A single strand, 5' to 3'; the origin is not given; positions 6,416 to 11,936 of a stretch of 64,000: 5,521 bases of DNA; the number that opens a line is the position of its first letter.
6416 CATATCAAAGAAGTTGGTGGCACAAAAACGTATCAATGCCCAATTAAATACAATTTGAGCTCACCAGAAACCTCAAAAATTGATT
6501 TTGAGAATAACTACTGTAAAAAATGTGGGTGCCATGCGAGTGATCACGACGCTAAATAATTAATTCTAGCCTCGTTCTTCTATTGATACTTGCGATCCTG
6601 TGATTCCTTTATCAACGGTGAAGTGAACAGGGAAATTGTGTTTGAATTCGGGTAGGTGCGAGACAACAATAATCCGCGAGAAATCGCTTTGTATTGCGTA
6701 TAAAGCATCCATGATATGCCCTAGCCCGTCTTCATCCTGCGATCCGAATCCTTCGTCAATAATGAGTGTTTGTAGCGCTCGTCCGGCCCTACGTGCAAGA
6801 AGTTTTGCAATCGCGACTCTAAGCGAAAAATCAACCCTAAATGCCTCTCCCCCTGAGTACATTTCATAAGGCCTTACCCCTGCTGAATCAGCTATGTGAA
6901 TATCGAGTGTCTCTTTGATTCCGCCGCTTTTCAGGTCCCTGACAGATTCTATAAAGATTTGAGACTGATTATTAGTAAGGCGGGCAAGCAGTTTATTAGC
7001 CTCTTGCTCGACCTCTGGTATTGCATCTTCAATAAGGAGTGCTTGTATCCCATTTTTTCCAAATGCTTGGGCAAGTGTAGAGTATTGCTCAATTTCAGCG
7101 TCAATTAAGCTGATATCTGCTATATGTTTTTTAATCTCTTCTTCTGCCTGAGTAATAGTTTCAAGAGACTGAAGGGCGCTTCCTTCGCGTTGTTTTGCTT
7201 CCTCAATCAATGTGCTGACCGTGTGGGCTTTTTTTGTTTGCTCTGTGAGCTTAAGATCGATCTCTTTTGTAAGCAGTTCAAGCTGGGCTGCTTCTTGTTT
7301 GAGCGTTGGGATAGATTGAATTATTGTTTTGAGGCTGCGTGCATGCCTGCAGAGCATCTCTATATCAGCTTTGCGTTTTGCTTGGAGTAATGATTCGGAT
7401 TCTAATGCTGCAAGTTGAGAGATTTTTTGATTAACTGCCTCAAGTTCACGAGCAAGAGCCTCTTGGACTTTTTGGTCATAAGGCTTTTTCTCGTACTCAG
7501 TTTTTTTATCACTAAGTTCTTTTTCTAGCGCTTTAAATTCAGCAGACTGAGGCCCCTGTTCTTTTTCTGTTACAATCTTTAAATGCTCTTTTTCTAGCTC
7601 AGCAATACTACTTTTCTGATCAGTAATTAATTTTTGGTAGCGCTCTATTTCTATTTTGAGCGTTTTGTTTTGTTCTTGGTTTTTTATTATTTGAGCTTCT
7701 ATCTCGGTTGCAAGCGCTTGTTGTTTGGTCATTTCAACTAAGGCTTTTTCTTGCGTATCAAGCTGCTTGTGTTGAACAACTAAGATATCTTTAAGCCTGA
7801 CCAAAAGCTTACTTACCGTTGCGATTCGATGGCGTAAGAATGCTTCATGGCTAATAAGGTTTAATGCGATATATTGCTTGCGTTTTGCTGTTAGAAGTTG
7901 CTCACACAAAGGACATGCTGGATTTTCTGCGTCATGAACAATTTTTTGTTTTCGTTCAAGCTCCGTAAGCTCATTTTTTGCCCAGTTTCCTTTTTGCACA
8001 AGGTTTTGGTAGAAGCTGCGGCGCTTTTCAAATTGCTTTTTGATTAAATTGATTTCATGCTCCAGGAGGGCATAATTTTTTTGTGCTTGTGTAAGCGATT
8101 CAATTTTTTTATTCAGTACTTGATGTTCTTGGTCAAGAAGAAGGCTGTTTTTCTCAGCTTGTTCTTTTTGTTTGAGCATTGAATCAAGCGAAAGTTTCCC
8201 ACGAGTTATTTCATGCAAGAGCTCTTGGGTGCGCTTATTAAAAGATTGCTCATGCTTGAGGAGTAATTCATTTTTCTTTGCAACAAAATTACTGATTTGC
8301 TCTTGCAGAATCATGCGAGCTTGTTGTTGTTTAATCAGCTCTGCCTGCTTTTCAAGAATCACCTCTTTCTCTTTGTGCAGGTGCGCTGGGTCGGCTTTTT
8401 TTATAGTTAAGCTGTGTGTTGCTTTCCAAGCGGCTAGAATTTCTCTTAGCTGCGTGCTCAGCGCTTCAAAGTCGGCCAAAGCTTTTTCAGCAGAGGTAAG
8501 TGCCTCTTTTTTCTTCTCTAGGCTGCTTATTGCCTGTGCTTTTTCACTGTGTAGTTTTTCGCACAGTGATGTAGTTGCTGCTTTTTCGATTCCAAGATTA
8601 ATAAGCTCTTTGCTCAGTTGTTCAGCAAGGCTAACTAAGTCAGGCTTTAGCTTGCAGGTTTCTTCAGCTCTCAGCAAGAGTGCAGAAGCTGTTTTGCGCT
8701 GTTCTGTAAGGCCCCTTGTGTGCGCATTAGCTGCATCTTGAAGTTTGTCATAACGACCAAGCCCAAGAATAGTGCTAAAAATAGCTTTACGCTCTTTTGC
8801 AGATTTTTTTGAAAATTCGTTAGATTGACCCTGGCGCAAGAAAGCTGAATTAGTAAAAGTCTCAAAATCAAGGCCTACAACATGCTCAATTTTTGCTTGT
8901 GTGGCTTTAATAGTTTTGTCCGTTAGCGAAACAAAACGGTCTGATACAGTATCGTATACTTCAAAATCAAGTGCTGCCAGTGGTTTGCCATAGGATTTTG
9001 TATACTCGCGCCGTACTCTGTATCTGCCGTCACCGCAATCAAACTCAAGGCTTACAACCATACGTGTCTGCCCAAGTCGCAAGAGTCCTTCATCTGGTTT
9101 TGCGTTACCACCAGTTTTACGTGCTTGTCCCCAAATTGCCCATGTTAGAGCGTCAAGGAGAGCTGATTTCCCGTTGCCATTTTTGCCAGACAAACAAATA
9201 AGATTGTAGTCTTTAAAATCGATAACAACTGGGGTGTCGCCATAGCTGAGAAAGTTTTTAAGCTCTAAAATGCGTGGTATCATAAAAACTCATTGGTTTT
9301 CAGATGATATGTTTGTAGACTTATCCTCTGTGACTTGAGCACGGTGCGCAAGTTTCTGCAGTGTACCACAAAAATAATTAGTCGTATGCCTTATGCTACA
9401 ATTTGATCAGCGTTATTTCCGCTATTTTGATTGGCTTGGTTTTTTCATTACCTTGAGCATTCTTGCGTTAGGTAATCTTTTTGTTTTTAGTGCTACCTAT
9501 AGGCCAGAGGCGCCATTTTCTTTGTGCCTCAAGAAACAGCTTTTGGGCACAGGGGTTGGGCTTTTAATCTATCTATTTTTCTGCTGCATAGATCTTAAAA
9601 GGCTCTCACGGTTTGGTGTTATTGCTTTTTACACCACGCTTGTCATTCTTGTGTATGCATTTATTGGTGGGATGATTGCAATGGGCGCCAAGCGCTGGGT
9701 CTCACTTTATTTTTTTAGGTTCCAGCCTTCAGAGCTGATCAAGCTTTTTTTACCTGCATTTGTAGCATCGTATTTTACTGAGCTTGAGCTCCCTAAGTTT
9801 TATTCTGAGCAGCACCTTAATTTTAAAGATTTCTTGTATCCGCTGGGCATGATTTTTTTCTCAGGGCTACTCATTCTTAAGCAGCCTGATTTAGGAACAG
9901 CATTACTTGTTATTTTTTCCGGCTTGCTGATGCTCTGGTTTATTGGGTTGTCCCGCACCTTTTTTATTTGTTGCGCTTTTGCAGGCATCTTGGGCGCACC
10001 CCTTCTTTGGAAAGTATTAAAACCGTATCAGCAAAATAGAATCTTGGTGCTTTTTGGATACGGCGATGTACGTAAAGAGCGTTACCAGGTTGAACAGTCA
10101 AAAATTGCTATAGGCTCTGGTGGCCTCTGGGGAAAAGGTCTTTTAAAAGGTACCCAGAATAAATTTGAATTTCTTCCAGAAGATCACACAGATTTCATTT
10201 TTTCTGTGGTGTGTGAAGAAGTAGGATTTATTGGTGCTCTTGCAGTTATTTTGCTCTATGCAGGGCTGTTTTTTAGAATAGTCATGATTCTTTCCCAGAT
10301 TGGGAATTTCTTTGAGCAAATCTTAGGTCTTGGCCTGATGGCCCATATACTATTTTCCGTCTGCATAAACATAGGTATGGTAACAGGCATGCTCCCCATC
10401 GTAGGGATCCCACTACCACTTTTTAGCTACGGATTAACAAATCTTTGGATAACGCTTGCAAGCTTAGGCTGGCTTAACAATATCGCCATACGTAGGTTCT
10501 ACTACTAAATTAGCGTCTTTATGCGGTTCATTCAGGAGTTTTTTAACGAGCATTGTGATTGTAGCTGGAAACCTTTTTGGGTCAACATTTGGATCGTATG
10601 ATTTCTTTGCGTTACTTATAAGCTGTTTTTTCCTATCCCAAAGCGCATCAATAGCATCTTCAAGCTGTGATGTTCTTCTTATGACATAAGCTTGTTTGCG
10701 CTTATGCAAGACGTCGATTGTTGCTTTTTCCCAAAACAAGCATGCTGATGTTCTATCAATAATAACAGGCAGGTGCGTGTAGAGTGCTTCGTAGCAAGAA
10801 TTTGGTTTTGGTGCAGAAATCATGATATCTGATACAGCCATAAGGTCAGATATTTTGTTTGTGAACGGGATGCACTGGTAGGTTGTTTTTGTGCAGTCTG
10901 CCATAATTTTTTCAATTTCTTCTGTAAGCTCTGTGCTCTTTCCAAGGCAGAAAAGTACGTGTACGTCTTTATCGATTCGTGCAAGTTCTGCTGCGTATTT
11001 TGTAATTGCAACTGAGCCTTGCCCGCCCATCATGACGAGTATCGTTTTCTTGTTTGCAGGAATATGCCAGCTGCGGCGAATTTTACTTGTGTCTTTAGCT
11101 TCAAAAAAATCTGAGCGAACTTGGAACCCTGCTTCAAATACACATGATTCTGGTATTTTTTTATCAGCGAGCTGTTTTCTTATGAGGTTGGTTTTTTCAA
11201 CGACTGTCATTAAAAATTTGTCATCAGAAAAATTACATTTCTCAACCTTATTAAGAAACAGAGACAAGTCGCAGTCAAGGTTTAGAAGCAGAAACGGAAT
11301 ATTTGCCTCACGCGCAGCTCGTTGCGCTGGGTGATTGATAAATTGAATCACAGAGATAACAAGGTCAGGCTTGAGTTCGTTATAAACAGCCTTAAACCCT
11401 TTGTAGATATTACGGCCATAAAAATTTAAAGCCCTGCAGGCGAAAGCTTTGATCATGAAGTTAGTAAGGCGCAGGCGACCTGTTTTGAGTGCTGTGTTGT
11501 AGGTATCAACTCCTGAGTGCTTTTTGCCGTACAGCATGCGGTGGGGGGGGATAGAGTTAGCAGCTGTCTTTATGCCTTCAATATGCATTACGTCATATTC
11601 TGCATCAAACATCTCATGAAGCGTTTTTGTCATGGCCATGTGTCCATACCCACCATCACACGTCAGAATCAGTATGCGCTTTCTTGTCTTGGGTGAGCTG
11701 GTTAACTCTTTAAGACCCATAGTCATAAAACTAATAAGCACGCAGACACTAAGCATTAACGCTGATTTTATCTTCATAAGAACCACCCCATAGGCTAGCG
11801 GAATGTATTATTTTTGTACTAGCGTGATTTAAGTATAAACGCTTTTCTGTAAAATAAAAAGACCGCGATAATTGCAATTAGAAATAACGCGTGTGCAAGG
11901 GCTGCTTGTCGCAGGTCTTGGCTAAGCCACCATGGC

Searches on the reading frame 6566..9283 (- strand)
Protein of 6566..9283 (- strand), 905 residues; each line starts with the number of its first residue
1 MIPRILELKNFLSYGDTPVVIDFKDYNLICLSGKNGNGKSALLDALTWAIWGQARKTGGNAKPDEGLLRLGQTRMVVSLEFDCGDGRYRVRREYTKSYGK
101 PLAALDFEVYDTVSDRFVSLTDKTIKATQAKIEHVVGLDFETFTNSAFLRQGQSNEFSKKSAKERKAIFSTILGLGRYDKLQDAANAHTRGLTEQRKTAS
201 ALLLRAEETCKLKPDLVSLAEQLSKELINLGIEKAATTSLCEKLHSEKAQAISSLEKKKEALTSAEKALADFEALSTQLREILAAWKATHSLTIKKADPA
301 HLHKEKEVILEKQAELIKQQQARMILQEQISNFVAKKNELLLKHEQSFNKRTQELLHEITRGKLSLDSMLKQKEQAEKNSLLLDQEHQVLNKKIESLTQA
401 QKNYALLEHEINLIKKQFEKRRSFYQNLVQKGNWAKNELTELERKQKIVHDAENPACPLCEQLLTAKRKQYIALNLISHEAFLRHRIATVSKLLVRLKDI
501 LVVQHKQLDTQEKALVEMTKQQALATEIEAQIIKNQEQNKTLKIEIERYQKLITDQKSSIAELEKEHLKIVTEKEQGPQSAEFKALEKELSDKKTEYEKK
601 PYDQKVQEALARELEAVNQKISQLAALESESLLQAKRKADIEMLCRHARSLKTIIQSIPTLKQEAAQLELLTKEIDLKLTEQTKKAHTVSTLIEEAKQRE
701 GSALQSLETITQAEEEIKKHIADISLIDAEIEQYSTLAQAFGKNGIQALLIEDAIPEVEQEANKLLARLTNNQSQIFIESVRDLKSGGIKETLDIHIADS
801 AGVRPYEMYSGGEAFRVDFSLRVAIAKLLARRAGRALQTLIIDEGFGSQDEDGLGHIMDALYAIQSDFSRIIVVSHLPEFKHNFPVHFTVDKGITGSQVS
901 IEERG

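Call 86: search_protein_families(library=pfam, proteins=[window:6566-9283:-], max_evalue=0.00001)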
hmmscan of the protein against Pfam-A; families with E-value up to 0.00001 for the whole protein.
window:6566-9283:- (905 aa): 3 families
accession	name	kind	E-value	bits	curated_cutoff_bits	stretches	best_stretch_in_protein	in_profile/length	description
PF13476.12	AAA_23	-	3.4e-09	38.1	27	0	6-267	2-198/201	AAA domain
PF13558.12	SbcC_Walker_B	-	1.6e-06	28.7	27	0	804-861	28-88/90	SbcC/RAD50-like, Walker B motif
PF02463.25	SMC_N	-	4.3e-06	26.8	40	1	6-50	5-48/220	RecF/RecN/SMC N terminal domain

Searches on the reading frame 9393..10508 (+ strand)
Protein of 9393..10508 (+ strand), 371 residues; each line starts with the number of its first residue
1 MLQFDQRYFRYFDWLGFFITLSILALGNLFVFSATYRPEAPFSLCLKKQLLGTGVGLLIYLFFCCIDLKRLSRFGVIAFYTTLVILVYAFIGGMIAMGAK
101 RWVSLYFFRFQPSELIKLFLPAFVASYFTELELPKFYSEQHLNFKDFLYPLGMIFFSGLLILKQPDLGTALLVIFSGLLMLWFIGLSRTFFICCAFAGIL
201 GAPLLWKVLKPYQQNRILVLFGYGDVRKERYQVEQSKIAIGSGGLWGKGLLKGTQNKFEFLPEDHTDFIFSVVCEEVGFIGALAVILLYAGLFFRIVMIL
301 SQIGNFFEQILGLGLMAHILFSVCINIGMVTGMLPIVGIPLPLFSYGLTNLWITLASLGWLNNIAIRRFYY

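Call 86: search_protein_families(library=pfam, proteins=[window:9393-10508:+], max_evalue=0.00001)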
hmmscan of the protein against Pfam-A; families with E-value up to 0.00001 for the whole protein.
window:9393-10508:+ (371 aa): 1 family
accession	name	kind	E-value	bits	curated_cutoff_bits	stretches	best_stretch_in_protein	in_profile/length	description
PF01098.24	FTSW_RODA_SPOVE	-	4.4e-83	279.7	26.4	1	18-366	5-352/356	Cell cycle protein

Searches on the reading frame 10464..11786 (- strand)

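Call 86: search_protein_families(library=pfam, proteins=[window:10464-11786:-], max_evalue=0.00001)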
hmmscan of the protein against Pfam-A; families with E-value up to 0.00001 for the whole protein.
window:10464-11786:- (440 aa): 1 family
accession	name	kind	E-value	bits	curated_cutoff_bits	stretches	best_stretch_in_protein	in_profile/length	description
PF04101.22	Glyco_tran_28_C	-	3.2e-07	31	22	1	248-343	1-96/166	Glycosyltransferase family 28 C-terminal domain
